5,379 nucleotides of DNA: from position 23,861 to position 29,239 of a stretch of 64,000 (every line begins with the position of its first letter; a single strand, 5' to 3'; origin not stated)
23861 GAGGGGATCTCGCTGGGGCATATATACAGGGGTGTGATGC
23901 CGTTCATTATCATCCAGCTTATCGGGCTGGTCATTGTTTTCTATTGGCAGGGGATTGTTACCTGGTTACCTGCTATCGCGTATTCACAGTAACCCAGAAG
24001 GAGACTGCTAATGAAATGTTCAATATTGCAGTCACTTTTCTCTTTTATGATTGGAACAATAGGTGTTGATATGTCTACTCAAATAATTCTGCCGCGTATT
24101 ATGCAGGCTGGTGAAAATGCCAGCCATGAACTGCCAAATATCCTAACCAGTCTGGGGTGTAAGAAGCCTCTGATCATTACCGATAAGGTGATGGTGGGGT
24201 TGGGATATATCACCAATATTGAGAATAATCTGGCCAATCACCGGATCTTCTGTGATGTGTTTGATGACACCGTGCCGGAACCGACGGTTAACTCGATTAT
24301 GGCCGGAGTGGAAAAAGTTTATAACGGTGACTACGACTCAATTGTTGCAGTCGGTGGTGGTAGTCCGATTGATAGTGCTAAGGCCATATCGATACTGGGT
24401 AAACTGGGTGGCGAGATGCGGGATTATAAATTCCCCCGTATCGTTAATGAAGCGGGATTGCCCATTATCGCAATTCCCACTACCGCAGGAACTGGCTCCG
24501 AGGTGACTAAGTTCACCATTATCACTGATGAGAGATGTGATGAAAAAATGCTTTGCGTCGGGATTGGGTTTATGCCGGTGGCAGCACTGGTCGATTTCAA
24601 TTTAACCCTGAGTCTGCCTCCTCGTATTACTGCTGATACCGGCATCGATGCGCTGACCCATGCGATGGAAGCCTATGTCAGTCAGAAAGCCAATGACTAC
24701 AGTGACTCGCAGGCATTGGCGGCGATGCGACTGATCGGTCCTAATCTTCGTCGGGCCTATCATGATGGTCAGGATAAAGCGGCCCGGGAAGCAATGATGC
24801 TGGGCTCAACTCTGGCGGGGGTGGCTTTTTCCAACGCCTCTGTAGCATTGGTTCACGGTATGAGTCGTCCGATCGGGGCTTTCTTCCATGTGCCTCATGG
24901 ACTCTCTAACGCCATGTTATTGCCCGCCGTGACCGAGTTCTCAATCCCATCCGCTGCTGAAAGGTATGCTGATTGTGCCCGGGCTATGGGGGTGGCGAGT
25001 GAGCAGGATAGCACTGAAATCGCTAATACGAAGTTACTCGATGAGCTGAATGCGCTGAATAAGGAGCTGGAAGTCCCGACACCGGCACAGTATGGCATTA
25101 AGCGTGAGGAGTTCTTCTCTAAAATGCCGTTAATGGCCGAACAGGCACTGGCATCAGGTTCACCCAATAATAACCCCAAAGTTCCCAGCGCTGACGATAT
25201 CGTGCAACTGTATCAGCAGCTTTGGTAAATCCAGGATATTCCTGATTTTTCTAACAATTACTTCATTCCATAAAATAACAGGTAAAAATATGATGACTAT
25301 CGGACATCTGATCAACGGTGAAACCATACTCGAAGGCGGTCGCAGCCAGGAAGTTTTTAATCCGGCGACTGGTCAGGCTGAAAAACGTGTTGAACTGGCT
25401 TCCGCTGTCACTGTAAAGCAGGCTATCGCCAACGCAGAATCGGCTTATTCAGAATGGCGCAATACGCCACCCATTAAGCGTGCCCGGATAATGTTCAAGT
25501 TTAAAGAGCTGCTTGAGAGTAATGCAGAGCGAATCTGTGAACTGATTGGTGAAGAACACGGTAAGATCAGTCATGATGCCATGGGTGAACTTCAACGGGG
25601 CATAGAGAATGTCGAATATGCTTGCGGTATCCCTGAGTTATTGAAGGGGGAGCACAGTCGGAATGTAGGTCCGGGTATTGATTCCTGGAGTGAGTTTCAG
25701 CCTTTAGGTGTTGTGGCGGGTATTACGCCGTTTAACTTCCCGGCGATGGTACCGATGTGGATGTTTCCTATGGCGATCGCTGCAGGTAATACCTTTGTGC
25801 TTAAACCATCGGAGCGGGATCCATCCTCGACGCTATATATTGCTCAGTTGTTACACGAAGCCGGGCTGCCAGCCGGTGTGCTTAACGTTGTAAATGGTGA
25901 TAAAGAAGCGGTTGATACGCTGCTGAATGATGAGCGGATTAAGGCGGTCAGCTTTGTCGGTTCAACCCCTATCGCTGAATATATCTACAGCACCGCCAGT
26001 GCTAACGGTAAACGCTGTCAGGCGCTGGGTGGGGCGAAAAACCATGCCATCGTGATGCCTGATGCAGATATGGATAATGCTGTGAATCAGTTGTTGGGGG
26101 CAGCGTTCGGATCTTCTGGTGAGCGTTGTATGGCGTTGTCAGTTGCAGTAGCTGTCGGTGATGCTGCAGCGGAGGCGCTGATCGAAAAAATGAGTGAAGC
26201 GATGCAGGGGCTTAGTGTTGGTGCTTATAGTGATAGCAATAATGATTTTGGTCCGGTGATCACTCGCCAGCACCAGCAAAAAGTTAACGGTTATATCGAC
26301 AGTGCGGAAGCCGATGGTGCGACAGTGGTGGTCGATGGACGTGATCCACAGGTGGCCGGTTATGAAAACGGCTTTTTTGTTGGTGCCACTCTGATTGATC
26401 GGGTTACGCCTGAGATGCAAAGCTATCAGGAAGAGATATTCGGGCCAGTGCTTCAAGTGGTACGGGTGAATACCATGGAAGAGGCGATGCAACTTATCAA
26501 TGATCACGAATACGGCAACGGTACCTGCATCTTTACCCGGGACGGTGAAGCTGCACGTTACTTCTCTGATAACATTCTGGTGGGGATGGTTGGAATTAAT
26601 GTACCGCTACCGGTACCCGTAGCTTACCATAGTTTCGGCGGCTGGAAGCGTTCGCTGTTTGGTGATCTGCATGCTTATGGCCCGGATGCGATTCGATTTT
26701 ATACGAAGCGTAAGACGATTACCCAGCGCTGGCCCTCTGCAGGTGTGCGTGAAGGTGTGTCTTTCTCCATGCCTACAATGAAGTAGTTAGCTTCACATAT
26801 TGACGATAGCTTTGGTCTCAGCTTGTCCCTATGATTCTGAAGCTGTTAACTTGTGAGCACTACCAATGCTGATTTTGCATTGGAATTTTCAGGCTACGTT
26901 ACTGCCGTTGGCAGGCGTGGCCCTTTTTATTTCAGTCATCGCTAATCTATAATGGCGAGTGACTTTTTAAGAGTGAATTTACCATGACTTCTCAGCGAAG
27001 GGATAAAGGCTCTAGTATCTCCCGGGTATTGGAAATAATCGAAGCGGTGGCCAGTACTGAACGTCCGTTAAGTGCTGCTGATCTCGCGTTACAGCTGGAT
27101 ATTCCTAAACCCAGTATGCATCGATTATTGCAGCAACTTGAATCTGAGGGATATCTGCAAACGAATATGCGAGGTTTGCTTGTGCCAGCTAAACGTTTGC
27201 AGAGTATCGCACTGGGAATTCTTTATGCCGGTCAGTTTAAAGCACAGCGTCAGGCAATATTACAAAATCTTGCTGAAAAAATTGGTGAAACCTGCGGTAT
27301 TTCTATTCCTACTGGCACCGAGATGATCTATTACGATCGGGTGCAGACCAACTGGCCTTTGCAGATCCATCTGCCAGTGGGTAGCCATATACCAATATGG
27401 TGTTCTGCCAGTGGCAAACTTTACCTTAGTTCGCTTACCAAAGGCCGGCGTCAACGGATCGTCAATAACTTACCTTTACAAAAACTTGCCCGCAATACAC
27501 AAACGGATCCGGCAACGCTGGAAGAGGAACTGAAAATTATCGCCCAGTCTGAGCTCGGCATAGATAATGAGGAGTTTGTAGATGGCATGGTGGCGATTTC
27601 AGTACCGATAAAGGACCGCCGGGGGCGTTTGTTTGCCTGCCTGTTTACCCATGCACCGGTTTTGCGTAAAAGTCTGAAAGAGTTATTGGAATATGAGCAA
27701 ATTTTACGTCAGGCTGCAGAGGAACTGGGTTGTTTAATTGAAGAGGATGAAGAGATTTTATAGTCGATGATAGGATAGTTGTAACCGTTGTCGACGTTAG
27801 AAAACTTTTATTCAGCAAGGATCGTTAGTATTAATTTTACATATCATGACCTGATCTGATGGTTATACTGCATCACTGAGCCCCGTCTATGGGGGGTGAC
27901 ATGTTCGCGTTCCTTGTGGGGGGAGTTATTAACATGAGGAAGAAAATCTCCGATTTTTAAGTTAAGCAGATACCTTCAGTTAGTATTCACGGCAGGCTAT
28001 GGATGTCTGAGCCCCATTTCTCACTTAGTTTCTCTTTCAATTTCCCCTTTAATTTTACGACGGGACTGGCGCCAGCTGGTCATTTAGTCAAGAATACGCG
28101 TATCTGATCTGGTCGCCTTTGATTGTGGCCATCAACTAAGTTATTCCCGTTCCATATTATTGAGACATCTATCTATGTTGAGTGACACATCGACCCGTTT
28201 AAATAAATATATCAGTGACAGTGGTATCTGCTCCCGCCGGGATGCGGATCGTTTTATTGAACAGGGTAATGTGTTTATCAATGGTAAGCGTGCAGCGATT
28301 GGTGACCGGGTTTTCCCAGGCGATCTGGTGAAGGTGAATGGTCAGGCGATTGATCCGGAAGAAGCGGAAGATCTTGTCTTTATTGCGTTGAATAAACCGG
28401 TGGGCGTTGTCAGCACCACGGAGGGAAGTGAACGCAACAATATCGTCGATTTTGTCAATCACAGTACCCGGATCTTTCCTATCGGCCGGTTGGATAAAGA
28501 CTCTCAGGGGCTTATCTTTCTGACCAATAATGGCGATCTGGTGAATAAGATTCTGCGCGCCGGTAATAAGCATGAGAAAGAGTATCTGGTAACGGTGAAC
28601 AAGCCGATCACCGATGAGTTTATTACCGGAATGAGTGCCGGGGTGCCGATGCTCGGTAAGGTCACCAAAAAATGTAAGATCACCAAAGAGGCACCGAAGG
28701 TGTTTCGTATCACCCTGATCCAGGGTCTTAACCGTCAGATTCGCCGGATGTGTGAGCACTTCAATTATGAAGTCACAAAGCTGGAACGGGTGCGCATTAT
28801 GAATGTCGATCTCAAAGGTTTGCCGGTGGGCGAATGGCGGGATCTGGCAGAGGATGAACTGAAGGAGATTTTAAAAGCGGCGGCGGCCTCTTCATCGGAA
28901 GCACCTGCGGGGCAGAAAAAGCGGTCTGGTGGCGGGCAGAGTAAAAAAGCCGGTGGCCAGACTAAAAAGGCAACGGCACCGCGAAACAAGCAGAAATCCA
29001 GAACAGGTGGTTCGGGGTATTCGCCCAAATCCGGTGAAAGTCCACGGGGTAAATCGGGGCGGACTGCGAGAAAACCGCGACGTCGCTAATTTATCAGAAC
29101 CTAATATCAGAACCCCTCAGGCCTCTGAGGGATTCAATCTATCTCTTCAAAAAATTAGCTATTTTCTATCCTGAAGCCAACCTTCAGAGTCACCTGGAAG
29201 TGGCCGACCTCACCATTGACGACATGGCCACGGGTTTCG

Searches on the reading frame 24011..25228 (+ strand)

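Call 77: search_protein_families(library=pfam, proteins=[window:24011-25228:+], max_evalue=0.00001)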
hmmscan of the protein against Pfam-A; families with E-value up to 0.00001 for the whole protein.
window:24011-25228:+ (405 aa): 3 families
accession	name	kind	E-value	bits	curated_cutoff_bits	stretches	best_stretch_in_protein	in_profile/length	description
PF25137.1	ADH_Fe_C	-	1.5e-57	194.9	27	1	207-404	1-193/194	Fe-containing alcohol dehydrogenase family, C-terminal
PF00465.25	Fe-ADH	-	4.1e-42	144.1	31.3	1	30-195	3-167/168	Iron-containing alcohol dehydrogenase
PF13685.12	Fe-ADH_2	-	1.4e-12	48.3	28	1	33-128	2-95/149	Iron-containing alcohol dehydrogenase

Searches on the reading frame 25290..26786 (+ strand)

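Call 77: search_protein_families(library=pfam, proteins=[window:25290-26786:+], max_evalue=0.00001)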
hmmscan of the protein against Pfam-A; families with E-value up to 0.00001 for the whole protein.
window:25290-26786:+ (498 aa): 2 families
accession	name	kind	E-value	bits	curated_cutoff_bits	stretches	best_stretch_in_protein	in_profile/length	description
PF00171.27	Aldedh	-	1.3e-140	469.4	23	1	18-477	7-461/461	Aldehyde dehydrogenase family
PF05893.19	LuxC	-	3.1e-06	26.8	21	0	130-267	80-219/401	Acyl-CoA reductase (LuxC)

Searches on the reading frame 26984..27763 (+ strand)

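Call 77: search_protein_families(library=pfam, proteins=[window:26984-27763:+], max_evalue=0.00001)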
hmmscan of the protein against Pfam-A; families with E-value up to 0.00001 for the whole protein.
window:26984-27763:+ (259 aa): 3 families
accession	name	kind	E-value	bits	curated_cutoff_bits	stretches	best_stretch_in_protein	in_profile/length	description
PF01614.24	IclR_C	-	5.5e-28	98.1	24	1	89-247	13-171/174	Bacterial transcriptional regulator IclR C-terminal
PF09339.16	HTH_IclR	-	3.2e-15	56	22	1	11-60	1-50/52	IclR helix-turn-helix domain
PF12802.13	MarR_2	-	4.1e-06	27.3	27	0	18-59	10-51/61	MarR family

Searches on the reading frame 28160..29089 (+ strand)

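Call 77: search_protein_families(library=pfam, proteins=[window:28160-29089:+], max_evalue=0.00001)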
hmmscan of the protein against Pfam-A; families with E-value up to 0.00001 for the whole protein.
window:28160-29089:+ (309 aa): 2 families
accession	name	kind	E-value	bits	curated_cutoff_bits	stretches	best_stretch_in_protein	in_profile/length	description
PF00849.27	PseudoU_synth_2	-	9e-22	78.4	26.8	1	74-200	2-152/152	RNA pseudouridylate synthase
PF01479.30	S4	-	3.6e-10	39.9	22.8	1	13-57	2-48/48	S4 domain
